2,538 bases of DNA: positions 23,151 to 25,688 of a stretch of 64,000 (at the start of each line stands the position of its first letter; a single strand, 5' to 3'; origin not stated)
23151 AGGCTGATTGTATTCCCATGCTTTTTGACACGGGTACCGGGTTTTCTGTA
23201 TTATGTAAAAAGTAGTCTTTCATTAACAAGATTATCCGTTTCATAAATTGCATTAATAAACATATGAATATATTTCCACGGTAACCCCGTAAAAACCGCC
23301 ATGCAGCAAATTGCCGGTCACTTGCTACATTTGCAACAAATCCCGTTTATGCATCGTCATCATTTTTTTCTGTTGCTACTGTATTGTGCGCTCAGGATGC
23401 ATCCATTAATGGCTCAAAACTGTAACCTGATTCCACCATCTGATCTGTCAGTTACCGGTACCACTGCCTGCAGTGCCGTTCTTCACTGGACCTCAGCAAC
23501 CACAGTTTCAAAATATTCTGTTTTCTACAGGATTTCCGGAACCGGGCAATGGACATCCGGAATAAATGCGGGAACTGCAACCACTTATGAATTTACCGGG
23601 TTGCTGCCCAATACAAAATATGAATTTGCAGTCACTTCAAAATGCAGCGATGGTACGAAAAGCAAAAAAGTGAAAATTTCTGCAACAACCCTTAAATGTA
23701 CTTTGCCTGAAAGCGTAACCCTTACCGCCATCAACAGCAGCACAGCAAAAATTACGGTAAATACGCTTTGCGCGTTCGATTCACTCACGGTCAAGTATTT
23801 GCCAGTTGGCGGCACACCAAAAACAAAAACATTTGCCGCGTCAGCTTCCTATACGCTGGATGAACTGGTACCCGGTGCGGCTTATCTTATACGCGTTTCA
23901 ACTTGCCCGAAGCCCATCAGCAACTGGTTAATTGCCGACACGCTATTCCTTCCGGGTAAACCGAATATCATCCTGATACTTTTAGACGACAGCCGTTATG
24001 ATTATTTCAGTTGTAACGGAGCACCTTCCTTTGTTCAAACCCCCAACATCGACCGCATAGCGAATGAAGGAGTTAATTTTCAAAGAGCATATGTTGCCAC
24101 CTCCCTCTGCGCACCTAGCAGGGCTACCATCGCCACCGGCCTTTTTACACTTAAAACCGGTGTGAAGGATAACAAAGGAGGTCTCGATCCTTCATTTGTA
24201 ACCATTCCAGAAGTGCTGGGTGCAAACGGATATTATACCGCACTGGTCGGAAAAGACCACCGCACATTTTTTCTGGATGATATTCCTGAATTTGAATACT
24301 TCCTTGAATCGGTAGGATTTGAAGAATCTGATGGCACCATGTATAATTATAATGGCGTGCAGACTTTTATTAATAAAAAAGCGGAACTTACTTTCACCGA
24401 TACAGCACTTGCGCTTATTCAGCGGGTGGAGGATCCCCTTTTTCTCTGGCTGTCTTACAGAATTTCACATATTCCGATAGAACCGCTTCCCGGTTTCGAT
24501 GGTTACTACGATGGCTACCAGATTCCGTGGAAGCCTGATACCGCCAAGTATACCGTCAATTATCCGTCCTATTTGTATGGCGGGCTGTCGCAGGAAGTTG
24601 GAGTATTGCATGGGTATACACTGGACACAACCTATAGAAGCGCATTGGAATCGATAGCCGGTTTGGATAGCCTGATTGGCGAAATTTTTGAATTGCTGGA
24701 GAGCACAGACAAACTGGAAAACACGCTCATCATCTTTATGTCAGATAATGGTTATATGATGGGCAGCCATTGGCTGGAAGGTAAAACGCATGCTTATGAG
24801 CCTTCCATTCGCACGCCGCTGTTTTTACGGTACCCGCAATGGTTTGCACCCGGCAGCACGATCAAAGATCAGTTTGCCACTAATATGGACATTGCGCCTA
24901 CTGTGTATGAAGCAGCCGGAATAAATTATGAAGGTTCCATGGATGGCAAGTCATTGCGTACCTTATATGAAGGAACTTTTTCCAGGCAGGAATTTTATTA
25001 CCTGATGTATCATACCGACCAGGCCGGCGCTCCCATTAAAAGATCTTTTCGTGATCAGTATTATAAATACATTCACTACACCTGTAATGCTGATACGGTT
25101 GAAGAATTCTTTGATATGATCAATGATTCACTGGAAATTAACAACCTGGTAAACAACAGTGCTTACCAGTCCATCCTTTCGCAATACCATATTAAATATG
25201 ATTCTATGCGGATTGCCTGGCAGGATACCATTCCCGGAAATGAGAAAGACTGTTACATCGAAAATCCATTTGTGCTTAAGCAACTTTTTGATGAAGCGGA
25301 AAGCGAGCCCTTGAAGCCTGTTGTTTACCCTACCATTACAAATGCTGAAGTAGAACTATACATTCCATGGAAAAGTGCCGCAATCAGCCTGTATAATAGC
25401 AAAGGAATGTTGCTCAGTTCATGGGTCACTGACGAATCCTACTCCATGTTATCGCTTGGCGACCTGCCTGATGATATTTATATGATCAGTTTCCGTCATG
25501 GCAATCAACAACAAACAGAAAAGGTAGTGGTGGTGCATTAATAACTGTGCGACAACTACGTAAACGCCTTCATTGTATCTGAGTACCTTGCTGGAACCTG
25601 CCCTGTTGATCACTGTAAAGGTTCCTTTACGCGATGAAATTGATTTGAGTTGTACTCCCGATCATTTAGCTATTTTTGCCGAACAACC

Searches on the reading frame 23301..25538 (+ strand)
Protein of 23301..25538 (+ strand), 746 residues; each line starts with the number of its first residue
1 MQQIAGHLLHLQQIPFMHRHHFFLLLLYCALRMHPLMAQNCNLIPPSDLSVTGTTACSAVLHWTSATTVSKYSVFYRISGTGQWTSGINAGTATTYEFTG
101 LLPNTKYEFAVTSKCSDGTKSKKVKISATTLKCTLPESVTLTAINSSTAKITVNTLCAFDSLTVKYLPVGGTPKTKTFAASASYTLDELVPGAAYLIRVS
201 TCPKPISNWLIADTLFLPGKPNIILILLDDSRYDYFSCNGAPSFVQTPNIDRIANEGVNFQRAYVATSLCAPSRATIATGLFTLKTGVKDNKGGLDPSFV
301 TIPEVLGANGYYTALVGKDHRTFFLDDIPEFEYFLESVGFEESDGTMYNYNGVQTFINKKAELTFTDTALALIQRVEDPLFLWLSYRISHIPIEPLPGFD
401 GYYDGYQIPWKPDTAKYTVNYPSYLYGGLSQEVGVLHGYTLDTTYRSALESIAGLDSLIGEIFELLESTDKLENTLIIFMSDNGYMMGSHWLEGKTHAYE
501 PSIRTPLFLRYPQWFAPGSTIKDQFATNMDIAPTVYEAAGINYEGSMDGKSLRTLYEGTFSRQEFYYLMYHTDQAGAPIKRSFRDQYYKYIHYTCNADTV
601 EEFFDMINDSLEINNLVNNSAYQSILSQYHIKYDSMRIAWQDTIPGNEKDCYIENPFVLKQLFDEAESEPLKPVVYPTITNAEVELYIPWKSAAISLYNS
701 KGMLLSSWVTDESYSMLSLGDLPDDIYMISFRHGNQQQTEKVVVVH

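Call 70: search_protein_families(library=pfam, proteins=[window:23301-25538:+], max_evalue=1e-10)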
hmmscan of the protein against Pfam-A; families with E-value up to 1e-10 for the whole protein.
window:23301-25538:+ (746 aa): 3 families
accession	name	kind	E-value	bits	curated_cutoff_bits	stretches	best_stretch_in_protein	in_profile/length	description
PF00884.28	Sulfatase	-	2.3e-50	172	25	1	221-541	1-301/301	Sulfatase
PF16347.10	SGSH_C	-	1.6e-24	87.3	29.3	1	490-634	3-149/154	N-sulphoglucosamine sulphohydrolase, C-terminal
PF00041.27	fn3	-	1.3e-16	61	25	0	45-123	2-80/84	Fibronectin type III domain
